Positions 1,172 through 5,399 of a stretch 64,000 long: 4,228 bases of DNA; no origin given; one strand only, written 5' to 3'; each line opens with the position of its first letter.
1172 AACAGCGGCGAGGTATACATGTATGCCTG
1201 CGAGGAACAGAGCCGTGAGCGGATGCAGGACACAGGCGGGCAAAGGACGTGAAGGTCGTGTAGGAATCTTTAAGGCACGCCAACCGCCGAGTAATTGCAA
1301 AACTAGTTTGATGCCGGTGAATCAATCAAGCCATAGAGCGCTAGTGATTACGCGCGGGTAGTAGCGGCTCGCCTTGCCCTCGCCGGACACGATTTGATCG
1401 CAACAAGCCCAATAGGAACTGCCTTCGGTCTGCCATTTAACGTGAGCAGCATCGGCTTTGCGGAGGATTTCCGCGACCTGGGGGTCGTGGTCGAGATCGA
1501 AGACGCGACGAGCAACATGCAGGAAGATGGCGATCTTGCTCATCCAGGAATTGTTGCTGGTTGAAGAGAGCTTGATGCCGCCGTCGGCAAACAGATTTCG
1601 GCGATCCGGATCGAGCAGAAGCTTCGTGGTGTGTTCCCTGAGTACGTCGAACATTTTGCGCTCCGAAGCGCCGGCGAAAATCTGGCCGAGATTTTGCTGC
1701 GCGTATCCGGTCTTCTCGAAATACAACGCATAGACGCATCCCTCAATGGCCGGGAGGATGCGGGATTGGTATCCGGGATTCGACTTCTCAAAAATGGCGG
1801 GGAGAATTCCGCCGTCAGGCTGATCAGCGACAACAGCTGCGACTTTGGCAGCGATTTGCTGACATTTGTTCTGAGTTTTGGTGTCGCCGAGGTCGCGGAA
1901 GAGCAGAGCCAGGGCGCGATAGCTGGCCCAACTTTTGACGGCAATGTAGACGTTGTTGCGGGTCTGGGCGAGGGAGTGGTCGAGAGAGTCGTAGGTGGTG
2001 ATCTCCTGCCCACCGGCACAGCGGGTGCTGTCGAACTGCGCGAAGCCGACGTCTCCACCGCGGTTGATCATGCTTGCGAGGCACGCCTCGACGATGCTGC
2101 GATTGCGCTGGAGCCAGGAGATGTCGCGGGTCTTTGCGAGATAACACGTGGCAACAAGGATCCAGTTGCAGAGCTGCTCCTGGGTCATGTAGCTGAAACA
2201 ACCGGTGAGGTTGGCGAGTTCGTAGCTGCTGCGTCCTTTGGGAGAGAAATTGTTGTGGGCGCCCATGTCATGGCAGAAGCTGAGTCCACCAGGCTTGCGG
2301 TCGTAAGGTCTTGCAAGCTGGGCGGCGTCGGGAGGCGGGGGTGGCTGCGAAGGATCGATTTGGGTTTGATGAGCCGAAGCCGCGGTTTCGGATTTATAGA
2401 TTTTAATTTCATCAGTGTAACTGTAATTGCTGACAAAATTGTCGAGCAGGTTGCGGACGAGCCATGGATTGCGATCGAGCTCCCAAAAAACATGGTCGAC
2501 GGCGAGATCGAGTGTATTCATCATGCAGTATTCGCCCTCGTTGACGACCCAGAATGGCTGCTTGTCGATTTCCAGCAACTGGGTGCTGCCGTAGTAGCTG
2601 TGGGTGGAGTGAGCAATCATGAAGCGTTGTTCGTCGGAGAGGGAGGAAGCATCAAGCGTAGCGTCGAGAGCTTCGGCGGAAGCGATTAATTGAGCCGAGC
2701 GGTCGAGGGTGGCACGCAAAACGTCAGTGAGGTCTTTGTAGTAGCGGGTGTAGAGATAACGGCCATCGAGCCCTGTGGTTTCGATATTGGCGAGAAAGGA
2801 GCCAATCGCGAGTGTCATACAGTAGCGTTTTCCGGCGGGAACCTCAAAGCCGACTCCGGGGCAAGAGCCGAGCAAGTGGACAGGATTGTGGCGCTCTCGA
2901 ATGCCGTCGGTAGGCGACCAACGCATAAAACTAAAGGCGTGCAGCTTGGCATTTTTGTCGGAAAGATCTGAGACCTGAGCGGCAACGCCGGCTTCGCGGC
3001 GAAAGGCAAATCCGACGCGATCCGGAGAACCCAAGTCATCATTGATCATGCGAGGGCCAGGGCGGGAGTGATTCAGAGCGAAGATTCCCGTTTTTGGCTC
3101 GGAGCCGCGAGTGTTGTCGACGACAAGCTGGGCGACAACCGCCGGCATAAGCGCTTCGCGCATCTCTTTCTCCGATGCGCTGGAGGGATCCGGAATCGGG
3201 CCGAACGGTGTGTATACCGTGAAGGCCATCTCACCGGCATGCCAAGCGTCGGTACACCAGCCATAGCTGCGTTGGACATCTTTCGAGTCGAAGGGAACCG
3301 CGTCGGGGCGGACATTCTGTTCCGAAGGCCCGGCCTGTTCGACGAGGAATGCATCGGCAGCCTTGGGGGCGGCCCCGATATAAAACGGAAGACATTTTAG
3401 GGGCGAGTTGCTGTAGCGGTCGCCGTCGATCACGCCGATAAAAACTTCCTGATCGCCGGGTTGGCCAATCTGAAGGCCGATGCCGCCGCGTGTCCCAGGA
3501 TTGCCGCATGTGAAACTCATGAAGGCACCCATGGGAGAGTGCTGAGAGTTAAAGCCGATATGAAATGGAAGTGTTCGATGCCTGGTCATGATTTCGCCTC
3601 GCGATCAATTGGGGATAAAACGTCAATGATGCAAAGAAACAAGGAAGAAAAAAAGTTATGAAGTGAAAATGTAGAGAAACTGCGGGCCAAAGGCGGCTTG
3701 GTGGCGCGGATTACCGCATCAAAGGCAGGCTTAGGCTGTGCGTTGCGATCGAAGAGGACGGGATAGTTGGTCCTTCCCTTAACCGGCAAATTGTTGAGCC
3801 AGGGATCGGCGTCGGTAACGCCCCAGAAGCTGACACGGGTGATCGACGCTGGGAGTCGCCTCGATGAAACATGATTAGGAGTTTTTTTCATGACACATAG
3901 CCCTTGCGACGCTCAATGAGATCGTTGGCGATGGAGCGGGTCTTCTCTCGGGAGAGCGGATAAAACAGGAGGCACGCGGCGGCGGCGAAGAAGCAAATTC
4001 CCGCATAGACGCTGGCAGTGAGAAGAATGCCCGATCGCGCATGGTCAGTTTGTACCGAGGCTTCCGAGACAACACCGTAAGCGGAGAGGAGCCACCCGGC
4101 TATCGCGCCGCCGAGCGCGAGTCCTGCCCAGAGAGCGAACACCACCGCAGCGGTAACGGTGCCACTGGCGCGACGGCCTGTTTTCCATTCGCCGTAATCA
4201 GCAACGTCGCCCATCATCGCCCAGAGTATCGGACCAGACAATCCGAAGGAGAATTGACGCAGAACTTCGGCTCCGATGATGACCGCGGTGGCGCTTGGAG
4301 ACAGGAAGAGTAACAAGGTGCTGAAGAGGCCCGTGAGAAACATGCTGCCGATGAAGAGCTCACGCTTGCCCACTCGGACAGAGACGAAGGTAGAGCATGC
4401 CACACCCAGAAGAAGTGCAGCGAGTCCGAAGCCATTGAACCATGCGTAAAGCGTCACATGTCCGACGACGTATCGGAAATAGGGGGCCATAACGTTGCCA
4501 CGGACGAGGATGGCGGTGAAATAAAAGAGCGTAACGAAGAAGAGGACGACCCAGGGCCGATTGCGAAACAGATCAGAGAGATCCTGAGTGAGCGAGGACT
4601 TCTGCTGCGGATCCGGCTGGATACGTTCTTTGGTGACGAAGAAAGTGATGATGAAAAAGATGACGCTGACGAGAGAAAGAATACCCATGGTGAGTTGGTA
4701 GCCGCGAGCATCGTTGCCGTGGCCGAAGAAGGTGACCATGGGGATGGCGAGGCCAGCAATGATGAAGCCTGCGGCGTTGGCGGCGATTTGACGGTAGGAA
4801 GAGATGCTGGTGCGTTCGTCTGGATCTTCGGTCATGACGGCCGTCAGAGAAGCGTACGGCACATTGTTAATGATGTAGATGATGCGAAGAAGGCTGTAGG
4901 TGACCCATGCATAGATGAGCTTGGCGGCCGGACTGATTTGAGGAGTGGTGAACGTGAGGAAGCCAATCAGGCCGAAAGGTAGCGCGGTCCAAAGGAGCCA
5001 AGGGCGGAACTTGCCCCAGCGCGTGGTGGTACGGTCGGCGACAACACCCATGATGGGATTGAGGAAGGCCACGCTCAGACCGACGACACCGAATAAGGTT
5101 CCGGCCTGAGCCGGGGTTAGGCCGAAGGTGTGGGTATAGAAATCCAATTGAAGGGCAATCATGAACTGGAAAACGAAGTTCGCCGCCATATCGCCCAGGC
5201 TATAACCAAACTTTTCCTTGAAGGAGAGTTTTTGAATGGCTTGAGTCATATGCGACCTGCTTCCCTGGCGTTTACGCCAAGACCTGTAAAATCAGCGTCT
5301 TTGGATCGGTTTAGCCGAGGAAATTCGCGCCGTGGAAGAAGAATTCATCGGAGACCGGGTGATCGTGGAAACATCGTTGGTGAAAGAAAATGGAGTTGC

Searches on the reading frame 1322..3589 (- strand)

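Call 50: search_protein_families(library=pfam, proteins=[window:1322-3589:-])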
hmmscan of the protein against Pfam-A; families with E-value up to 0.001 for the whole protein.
window:1322-3589:- (755 aa): 1 family
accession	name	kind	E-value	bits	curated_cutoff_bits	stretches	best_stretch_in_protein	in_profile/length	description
PF03512.19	Glyco_hydro_52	-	3.7e-132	441.7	25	1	26-483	1-413/413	Glycosyl hydrolase family 52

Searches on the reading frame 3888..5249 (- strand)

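Call 7: search_protein_families(library=pfam, proteins=[window:3888-5249:-])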
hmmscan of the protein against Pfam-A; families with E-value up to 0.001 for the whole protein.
window:3888-5249:- (453 aa): 2 families
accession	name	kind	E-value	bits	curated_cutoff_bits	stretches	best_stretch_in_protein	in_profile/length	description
PF13347.12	MFS_2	-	4.4e-90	302.7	27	1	16-434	2-427/427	MFS/sugar transport protein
PF07690.21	MFS_1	-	1.5e-19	70.6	33.4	1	26-371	10-337/347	Major Facilitator Superfamily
